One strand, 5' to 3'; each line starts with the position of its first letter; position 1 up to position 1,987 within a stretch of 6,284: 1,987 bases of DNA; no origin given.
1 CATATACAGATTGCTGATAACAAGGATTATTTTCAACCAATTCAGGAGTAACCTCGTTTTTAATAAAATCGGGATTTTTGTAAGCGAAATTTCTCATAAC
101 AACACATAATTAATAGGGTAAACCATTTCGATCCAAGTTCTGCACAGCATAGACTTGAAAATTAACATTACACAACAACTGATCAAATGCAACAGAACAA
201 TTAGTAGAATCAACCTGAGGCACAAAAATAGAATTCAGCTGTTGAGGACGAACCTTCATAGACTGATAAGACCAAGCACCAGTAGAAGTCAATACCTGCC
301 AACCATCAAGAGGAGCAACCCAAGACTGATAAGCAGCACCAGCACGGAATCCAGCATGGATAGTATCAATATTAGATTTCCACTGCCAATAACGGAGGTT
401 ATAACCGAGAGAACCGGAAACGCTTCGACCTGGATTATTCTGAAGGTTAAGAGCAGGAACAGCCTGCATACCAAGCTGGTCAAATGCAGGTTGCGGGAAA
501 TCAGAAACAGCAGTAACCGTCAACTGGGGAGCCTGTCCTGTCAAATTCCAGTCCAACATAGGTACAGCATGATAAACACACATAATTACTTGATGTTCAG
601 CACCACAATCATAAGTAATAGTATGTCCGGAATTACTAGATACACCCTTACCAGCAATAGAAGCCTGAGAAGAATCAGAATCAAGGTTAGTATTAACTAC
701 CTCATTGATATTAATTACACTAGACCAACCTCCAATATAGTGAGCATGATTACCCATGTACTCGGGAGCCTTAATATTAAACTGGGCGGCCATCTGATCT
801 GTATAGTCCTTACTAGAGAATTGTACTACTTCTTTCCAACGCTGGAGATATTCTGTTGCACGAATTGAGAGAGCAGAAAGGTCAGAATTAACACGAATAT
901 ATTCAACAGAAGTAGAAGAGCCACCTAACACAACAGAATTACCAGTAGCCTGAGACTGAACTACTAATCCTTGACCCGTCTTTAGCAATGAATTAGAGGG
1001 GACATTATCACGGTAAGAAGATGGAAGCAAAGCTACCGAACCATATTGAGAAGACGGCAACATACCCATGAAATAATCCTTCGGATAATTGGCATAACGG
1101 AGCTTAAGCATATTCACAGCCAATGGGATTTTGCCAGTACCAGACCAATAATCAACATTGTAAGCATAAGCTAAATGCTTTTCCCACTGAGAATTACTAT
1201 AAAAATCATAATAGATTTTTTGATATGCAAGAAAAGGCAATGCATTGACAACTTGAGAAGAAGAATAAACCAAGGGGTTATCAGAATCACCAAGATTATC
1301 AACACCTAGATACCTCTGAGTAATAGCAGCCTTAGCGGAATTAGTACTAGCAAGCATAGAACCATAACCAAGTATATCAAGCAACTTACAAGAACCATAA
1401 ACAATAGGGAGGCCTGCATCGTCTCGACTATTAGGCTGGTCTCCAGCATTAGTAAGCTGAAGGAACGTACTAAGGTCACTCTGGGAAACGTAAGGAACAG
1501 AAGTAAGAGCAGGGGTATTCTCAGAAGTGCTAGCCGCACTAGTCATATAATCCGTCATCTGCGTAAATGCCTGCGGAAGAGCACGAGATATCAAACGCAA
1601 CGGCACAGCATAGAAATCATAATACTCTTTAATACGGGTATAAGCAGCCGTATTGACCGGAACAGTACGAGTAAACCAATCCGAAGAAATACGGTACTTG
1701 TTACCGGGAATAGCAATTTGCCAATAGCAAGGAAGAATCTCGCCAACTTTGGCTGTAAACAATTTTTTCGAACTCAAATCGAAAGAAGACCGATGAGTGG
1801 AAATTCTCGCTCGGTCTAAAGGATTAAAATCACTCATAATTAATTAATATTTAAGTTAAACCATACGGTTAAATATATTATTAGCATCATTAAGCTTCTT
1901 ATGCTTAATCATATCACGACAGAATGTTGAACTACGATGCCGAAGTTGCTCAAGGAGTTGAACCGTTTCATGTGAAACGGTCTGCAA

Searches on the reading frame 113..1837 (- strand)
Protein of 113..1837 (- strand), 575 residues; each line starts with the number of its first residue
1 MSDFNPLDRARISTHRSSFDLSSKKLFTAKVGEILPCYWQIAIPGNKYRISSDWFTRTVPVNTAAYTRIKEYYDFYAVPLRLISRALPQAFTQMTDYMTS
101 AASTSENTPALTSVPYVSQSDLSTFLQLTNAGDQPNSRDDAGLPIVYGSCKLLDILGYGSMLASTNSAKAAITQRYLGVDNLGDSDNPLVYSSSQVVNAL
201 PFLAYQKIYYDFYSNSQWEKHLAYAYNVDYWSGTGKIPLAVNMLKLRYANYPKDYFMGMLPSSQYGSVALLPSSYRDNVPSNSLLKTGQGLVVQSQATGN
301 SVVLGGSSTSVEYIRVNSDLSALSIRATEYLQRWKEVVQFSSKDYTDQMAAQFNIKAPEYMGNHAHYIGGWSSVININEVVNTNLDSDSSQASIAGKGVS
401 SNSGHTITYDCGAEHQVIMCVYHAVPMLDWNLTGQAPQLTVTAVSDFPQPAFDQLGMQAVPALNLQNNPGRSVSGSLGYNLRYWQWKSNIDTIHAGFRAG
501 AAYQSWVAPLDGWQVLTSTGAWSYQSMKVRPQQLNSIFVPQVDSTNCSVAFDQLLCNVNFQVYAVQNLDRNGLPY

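Call 48: search_protein_families(library=pfam, proteins=[window:113-1837:-], max_evalue=0.01)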
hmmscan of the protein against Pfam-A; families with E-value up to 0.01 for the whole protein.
window:113-1837:- (575 aa): 1 family
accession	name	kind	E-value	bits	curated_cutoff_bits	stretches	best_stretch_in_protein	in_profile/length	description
PF02305.22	Phage_F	-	4.1e-20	72.5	25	2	196-566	128-491/501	Capsid protein (F protein)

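Call 49: find_related_loci(query=window:113-1837:-, collection=viral_contigs, flank=6500)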
Query window:113-1837:- (575 aa) in viral_contigs; peptide patterns used: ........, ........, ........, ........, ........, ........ (x = any residue, [..] = any of these).
136 stretches matched a pattern; 133 encode a relative of the query (tblastn E <= 1e-3); the best 80 are kept; 80 distinct loci.
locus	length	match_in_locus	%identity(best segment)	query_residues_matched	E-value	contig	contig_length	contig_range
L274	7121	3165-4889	89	1-575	0e+0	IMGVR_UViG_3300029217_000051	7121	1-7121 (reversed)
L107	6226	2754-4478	89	1-575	0e+0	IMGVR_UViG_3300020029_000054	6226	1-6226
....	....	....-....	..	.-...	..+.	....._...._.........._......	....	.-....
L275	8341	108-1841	84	1-575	0e+0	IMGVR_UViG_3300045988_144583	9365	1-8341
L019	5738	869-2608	83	1-575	0e+0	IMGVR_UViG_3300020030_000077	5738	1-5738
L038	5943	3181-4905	85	1-575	0e+0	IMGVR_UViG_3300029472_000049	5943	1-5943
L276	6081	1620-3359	85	1-575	0e+0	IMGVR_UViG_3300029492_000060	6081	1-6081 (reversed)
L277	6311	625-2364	83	1-575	0e+0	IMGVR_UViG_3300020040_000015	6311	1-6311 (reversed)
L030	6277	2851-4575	85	1-575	0e+0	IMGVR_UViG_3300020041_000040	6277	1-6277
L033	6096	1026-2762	84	1-575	0e+0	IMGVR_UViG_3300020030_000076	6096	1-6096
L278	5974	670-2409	83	1-575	0e+0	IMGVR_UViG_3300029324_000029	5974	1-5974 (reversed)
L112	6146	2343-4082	84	1-575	0e+0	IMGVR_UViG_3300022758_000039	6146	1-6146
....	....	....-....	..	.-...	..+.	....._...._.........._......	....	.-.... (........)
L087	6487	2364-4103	84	1-575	0e+0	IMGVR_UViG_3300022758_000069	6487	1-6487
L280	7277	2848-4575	82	1-575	0e+0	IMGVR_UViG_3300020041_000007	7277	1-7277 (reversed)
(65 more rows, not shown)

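Call 51: search_dna_similar(query=window:113-1837:-, collection=phages, mode=protein, max_rows=40, rows=spread, max_evalue=1e-30)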
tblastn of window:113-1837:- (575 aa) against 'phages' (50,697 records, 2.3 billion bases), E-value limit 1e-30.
Records with a match: 244; places in all: 245; records where one place covers at least 80% of the query: 228.
Best place of each record, by identity: 80-90% 2; 60-80% 33; <60% 209.
By first word of the organism name: Dulem 96; bajarodmic 56; Microvirus 39; Microviridae 27; Dipodfec 7; Chicken 4; Peromfec 4; Sigmofec 4; Tortoise 2; Capybara 2; and 3 more.
By host as written in the record: Varecia variegata 56; - 49; Homo sapiens 29; Peromyscus fraterculus 28; porcine 16; Eulemur fulvus collaris 10; Lemur catta 9; Propithecus coquereli 7; and 13 more.
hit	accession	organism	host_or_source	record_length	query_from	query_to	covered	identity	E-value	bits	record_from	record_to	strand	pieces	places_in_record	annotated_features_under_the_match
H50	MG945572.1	Microviridae sp.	dog feces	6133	1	575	100%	84.2%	0e+0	986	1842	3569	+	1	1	similar to VP1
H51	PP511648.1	Dulem virus 254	Varecia variegata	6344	1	575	100%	75.5%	0e+0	893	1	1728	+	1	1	major capsid protein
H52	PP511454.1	Dulem virus 237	Varecia variegata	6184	1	575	100%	74.4%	0e+0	889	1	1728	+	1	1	major capsid protein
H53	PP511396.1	Dulem virus 226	Eulemur fulvus collaris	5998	1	575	100%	67.4%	0e+0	815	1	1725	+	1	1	major capsid protein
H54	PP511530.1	Dulem virus 238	Varecia variegata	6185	1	575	100%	67.1%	0e+0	778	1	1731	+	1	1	major capsid protein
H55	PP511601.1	Dulem virus 243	Varecia variegata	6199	1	575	100%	66.6%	0e+0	801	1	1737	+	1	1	major capsid protein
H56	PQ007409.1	bajarodmic virus 1134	Chaetodipus spinatus feces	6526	1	575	100%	37.8%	9e-109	363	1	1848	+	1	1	major capsid protein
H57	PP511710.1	Dulem virus 257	Lemur catta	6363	1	575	100%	36.9%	2e-106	356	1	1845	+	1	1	major capsid protein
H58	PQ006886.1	bajarodmic virus 669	Chaetodipus spinatus feces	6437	15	575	98%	36.5%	2e-103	348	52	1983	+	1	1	major capsid protein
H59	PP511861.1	Dulem virus 217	Varecia variegata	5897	1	575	100%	35.3%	4e-86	298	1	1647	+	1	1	major capsid protein | internal scaffolding protein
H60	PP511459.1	Dulem virus 216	Varecia variegata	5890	1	575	100%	35.3%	5e-86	297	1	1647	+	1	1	major capsid protein | internal scaffolding protein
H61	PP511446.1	Dulem virus 245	Varecia variegata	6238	1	575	100%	34.8%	4e-97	330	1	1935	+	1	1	major capsid protein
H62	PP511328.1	Dulem virus 263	Eulemur coronatus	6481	1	575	100%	34.8%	3e-95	324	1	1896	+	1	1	major capsid protein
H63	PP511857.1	Dulem virus 245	Varecia variegata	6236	1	575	100%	34.7%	3e-97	330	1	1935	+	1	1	major capsid protein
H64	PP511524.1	Dulem virus 263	Varecia variegata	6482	1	575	100%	34.6%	1e-94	322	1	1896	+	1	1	major capsid protein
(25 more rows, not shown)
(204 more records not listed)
